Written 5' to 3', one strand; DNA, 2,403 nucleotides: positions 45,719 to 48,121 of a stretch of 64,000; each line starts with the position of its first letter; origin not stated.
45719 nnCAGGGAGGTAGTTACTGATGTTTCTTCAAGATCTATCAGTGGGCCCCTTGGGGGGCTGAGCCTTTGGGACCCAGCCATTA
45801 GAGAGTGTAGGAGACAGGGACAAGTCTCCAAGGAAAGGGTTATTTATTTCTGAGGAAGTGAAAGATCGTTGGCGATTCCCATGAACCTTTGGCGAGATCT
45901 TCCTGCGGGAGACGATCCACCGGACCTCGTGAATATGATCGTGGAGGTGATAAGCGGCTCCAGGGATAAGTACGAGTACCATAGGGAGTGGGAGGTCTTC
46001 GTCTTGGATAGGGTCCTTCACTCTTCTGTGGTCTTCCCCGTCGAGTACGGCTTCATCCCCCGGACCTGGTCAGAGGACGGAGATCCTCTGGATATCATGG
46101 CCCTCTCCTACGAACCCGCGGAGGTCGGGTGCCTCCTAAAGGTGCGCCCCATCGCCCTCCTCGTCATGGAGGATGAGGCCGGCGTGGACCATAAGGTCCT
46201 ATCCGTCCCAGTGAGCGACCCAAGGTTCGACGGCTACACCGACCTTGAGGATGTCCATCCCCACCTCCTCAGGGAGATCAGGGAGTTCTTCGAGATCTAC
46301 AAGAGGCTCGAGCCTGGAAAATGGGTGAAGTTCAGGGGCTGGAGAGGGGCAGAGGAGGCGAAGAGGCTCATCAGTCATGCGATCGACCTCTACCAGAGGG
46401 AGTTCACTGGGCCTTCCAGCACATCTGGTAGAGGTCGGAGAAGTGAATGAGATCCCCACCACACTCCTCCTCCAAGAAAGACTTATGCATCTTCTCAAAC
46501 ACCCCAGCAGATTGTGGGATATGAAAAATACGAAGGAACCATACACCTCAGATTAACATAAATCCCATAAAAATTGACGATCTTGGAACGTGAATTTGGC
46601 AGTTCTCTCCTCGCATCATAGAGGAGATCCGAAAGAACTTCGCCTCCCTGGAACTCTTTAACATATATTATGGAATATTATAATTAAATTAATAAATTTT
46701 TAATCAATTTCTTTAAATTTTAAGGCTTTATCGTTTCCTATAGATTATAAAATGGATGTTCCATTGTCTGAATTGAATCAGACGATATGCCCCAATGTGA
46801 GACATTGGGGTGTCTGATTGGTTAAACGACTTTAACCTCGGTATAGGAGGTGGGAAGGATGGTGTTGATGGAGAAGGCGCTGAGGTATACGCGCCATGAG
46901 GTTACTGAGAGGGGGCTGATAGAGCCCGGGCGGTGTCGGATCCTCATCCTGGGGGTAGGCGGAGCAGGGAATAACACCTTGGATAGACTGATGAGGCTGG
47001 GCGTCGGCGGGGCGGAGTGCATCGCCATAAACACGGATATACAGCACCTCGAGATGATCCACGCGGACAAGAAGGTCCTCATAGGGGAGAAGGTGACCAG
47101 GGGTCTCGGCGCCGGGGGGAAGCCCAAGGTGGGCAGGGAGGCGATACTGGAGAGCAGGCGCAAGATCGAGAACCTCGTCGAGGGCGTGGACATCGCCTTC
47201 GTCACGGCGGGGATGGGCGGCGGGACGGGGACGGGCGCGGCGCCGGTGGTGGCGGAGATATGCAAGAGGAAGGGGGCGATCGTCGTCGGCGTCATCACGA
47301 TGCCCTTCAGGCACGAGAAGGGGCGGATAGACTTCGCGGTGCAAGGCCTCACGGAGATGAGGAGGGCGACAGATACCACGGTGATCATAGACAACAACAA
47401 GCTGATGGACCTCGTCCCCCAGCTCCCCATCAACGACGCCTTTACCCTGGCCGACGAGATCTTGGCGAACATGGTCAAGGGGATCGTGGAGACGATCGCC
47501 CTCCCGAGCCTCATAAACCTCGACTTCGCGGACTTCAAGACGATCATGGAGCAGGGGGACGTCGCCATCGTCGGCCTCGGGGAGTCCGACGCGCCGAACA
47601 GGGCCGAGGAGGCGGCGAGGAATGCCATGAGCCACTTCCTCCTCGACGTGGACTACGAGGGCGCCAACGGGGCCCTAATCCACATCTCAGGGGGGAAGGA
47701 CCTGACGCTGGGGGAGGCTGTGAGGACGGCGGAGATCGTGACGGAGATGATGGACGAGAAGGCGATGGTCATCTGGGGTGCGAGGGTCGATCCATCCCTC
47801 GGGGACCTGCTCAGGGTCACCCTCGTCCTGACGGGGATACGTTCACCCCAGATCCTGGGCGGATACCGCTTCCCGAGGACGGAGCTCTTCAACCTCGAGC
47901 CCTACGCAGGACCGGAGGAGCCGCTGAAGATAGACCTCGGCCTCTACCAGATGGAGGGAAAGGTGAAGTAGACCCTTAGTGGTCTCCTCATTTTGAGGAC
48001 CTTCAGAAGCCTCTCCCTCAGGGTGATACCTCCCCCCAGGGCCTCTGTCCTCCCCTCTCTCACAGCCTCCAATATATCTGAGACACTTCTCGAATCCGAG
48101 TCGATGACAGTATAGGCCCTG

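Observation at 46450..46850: Unusually long (~400 bp) AT-rich non-coding region upstream of ftsZ containing nested or alternative hairpins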

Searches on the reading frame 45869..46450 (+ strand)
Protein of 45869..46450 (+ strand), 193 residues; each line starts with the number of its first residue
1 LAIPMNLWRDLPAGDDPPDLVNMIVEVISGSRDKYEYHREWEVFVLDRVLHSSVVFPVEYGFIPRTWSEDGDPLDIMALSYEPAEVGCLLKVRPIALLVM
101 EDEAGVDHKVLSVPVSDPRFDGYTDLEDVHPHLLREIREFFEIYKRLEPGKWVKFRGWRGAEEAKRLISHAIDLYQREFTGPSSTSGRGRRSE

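Call 14: search_protein_families(library=pfam, proteins=[window:45869-46450:+], max_evalue=0.01)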
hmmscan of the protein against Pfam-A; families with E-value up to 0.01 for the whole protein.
window:45869-46450:+ (193 aa): 1 family
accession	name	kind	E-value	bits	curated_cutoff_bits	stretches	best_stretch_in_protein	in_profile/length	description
PF00719.24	Pyrophosphatase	-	3.1e-53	180.1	23.5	1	23-175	1-152/153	Inorganic pyrophosphatase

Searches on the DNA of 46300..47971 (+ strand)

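Call 6: search_rna_families(source=window, start=46300, end=47000, threshold=evalue, max_evalue=10, show_alignments=3)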
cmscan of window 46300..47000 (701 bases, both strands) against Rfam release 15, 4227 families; matches with E-value up to 10: 4.
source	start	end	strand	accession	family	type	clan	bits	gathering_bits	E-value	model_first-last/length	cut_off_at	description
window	46750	46821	+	RF02987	GA-cis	Gene; sRNA;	-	17.5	34.7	0.64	1-88/88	no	GA-cis RNA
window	46736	46812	-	RF01649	ceN67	Gene; snRNA; snoRNA; HACA-box;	-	15.3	70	8.4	1-130/130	no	Caenorhabditis snoRNA ceN67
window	46383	46439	-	RF03936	mir-4079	Gene; miRNA;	-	14.5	62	7.9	1-51/51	no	mir-4079 microRNA precursor family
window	46567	46638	-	RF02763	IsrM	Gene; sRNA;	-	8.8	376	6.3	1-329/329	no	IsrM sRNA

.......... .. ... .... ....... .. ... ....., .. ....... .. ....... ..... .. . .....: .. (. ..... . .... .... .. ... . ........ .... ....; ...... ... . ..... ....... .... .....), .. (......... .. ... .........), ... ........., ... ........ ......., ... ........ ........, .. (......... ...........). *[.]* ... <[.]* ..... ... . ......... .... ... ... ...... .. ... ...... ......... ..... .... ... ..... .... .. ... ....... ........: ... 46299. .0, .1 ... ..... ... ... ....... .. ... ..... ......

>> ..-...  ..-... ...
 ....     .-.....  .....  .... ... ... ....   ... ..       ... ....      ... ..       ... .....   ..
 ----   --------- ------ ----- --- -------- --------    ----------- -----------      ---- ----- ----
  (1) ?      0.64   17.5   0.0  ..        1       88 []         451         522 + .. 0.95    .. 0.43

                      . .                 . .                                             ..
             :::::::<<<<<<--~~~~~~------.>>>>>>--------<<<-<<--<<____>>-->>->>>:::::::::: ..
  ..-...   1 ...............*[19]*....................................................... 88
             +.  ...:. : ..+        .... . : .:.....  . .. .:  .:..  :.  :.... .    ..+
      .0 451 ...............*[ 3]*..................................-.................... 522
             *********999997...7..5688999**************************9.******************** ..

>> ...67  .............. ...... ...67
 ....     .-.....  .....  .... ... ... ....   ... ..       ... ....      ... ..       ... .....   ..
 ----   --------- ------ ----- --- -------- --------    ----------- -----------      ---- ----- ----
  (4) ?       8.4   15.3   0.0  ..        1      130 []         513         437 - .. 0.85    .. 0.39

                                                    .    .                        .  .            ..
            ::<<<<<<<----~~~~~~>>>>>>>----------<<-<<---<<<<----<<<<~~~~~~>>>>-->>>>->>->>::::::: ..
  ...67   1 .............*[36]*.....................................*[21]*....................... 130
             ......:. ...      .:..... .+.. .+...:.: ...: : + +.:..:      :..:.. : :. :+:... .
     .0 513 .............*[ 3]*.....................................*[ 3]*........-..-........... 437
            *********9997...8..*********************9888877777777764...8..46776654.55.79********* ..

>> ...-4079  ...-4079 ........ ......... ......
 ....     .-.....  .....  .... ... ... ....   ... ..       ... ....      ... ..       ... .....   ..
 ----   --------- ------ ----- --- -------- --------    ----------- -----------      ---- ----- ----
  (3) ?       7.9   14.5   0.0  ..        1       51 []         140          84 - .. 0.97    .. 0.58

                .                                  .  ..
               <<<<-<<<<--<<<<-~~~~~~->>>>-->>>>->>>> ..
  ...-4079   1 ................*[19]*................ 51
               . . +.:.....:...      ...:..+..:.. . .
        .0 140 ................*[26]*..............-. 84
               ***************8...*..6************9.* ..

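Call 45: search_rna_families(source=L005, start=3450, end=4020, threshold=evalue, max_evalue=10)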
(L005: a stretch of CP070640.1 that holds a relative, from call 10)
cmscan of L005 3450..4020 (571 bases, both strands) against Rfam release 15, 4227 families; matches with E-value up to 10: 4.
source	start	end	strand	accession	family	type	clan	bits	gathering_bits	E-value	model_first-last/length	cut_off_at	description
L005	3665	3739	+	RF01185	snR75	Gene; snRNA; snoRNA; CD-box;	CL00045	13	40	3.9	1-88/88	no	Small nucleolar RNA snR75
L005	3824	3888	-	RF02750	ES003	Gene; sRNA;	-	12.8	37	9.4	1-53/53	no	ES003 sRNA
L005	3715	3816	+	RF02081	STnc550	Gene; sRNA;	-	10.2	48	5.2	202-304/388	no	Enterobacterial sRNA STnc550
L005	3480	3595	+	RF01946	KCNQ1OT1_1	Gene; lncRNA;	-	8.6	70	0.48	351-464/464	no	KCNQ1 overlapping transcript 1 conserved region 1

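Call 71: search_rna_families(sources=[L001, L002, L003, L004, L005, L006, L007, L008, L009, L010, L012, L015, L020, L144], threshold=gathering)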
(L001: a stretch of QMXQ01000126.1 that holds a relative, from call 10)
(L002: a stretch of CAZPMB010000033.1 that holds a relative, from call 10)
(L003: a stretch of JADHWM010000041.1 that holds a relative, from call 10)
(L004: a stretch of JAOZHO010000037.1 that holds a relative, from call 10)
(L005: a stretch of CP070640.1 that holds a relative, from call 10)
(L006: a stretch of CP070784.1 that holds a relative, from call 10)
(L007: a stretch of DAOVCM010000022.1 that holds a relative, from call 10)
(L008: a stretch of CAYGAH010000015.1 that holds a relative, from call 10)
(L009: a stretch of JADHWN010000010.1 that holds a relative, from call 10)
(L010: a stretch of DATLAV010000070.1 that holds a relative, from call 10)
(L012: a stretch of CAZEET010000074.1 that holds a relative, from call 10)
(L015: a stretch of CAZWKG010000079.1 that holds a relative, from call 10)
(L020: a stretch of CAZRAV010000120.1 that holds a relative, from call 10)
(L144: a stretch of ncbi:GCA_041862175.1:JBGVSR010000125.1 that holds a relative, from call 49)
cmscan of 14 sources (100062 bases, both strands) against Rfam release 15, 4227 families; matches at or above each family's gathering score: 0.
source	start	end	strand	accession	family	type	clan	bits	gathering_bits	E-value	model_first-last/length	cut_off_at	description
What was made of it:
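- No match to any known class, so it would be a new one (calls 6, 45, 71).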

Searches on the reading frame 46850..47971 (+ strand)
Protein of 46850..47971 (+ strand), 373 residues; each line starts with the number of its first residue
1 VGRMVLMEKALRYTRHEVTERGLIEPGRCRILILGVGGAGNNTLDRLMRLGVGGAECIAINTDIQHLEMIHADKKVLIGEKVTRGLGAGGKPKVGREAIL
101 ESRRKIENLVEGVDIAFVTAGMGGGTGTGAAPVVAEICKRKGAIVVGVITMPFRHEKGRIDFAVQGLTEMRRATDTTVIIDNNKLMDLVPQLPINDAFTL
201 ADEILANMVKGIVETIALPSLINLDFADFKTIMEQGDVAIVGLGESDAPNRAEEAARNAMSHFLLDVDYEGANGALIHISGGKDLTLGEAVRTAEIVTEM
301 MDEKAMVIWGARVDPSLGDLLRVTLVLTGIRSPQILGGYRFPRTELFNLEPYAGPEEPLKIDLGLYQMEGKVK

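Call 10: find_related_loci(query=window:46850-47971:+, collection=genome_contigs, flank=4000)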
Query window:46850-47971:+ (373 aa) in genome_contigs; peptide patterns used: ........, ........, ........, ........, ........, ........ (x = any residue, [..] = any of these).
66 stretches matched a pattern; 23 encode a relative of the query (tblastn E <= 1e-3); 23 distinct loci.
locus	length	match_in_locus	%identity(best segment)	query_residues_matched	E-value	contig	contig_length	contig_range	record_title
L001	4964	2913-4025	77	1-371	0e+0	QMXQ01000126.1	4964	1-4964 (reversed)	MAG: Candidatus Bathyarchaeota archaeon isolate B46_G15 B46_Guay15_scaffold_07880, whole genome shotgun sequence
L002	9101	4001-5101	75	3-369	0e+0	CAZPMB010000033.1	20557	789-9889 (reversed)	MAG TPA_asm: uncultured Candidatus Bathyarchaeia archaeon isolate binchicken_co383_203 genome assembly, contig: NODE_674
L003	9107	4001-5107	73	4-372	4e-176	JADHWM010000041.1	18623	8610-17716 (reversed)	MAG: Candidatus Bathyarchaeota archaeon isolate BS750m-G27 BS-750m-C4630, whole genome shotgun sequence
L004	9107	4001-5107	73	4-372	2e-175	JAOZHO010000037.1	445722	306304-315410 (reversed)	MAG: Candidatus Bathyarchaeota archaeon isolate QDN_3 k147_941710, whole genome shotgun sequence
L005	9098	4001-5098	72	4-369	5e-175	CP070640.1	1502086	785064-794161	MAG: Candidatus Bathyarchaeota archaeon isolate bin91 chromosome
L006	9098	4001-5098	73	4-369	9e-175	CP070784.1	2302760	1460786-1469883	MAG: Candidatus Bathyarchaeota archaeon isolate bin16 chromosome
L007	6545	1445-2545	72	3-369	3e-174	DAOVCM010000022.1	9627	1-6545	MAG TPA_asm: Candidatus Bathyarchaeota archaeon isolate CSMAG_1031 CSMAG_1031_k141_2704136_length_9627_cov_11.3203, whol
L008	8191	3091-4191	73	3-369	4e-173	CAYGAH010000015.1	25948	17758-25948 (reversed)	MAG TPA_asm: uncultured Candidatus Bathyarchaeia archaeon isolate ERP108616_co1_399 genome assembly, contig: k119_271742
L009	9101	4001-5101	74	3-369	2e-171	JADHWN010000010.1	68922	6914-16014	MAG: Candidatus Bathyarchaeota archaeon isolate BS750m-G28 BS-750m-C200, whole genome shotgun sequence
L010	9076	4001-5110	73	4-373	5e-171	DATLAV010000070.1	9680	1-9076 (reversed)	MAG TPA_asm: Patescibacteria group bacterium isolate SMAG_U14280 k141_2343650, whole genome shotgun sequence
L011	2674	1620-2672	74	3-353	1e-174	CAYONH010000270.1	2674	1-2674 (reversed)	MAG TPA_asm: uncultured Candidatus Bathyarchaeia archaeon isolate SRP068000_co4_41 genome assembly, contig: NODE_98426_l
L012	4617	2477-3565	70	5-369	7e-167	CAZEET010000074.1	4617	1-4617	MAG TPA_asm: uncultured Candidatus Bathyarchaeia archaeon isolate binchicken_co6_454 genome assembly, contig: NODE_25500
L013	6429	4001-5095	69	5-371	3e-162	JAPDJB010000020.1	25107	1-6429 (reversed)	MAG: Candidatus Bathyarchaeota archaeon isolate S8B1_HD70 c_000000000574, whole genome shotgun sequence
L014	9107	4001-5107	64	1-369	3e-147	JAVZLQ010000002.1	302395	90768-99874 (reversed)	MAG: Candidatus Bathyarchaeia archaeon isolate DRTY-6_201907_bins_62 DRTY-6_201907_bins_62_scaffold_2, whole genome shot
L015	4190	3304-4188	75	3-297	6e-145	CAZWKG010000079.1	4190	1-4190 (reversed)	MAG TPA_asm: uncultured Candidatus Bathyarchaeia archaeon isolate SRP239594_co1_173 genome assembly, contig: NODE_17592_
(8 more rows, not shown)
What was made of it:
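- Organism and context: the 23 related loci found with FtsZ are nearly all titled Bathyarchaeota or Bathyarchaeia (call 10).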

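Call 14: search_protein_families(library=pfam, proteins=[window:46850-47971:+], max_evalue=0.01)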
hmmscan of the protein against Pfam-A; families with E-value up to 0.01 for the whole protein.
window:46850-47971:+ (373 aa): 3 families
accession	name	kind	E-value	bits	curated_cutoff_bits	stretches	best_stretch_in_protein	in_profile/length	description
PF00091.31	Tubulin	-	1.1e-44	153.5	33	1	30-189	1-189/190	Tubulin/FtsZ family, GTPase domain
PF12327.13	FtsZ_C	-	8.9e-31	106.5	27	1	238-330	2-94/95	FtsZ family, C-terminal domain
PF00899.27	ThiF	-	0.0069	16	28.1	0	27-53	19-45/238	ThiF family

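Call 48: find_homologous_proteins(query=window:46859-47971:+, max_evalue=1e-80)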
Query window:46859-47971:+ (370 aa): 5174 proteins with E <= 1e-80 among 8000 candidates; the best 120 are listed.
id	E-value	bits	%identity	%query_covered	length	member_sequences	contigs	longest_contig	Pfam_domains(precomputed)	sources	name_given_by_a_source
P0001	1.8e-237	806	100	100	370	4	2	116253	PF00091.32,PF12327.14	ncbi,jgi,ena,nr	ncbi:cell division protein FtsZ [Candidatus Bathyarchaeota archaeon]|nr:MAG: cell division protein F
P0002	4.6e-205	699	84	99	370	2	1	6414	PF00091.32,PF12327.14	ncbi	ncbi:MAG: cell division protein FtsZ [Candidatus Bathyarchaeia archaeon]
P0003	3.2e-184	631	76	99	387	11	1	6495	PF00091.32,PF12327.14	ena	-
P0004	5.5e-184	630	76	99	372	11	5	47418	PF00091.32,PF12327.14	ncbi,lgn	-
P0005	1.3e-183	629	76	99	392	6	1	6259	PF00091.32,PF12327.14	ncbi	-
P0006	1.4e-183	629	76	99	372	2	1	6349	PF00091.32,PF12327.14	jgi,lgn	jgi:cell division protein FtsZ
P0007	2.4e-183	628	76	99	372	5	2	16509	PF00091.32,PF12327.14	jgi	jgi:cell division protein FtsZ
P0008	3.4e-183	627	75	99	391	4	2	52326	PF00091.32,PF12327.14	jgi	-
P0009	4.6e-183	627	75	99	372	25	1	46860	PF00091.32,PF12327.14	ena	-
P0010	1.5e-182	625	75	99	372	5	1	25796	PF00091.32,PF12327.14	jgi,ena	jgi:cell division protein FtsZ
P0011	1.4e-181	622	75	99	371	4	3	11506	PF00091.32,PF12327.14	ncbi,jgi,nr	ncbi:MAG: cell division protein FtsZ [Candidatus Bathyarchaeota archaeon]|jgi:cell division protein 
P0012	1.7e-181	622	74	99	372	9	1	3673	PF00091.32,PF12327.14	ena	-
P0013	3.3e-181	621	75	99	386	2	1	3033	PF00091.32,PF12327.14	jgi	-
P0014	3.1e-180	618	74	99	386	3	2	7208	PF00091.32,PF12327.14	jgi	-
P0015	4.5e-180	617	75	98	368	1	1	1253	PF00091.32,PF12327.14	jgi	jgi:cell division protein FtsZ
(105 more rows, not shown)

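Call 49: find_encoding_contigs(protein=P0002, flank=3000, max_places=3)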
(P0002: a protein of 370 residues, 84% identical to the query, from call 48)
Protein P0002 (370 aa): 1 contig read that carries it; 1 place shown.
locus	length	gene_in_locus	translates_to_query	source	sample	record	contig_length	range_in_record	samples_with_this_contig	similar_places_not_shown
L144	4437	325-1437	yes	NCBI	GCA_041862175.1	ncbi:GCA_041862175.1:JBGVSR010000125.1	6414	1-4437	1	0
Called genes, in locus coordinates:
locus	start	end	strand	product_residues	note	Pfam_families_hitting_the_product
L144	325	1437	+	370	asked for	PF00091:Tubulin, PF12327:FtsZ_C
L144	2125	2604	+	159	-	PF06966:DUF1295 (weak), PF04140:ICMT, PF04191:PEMT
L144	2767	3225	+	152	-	PF12675:DUF3795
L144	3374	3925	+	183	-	PF04525:LOR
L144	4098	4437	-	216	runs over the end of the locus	PF02811:PHP, PF13263:PHP_C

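Call 50: find_encoding_contigs(protein=P0001, flank=3000, max_places=4)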
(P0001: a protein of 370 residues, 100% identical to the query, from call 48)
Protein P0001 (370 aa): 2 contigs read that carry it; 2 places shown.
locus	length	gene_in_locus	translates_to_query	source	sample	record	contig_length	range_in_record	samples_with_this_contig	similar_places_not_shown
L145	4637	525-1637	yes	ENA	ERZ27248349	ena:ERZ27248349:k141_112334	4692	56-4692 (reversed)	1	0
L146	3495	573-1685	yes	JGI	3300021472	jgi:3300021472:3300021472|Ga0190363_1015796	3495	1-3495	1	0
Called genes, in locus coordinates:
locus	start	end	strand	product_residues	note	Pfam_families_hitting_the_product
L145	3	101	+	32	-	?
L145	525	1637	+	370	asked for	PF00091:Tubulin, PF12327:FtsZ_C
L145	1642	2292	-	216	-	PF02811:PHP, PF13263:PHP_C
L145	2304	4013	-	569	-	PF00133:tRNA-synt_1, PF01406:tRNA-synt_1e (weak), PF09334:tRNA-synt_1g, PF08264:Anticodon_1, PF19303:Anticodon_3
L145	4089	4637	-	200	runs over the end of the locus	?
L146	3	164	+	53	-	?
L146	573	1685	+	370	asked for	PF00091:Tubulin, PF12327:FtsZ_C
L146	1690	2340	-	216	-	PF02811:PHP, PF13263:PHP_C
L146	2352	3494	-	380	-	?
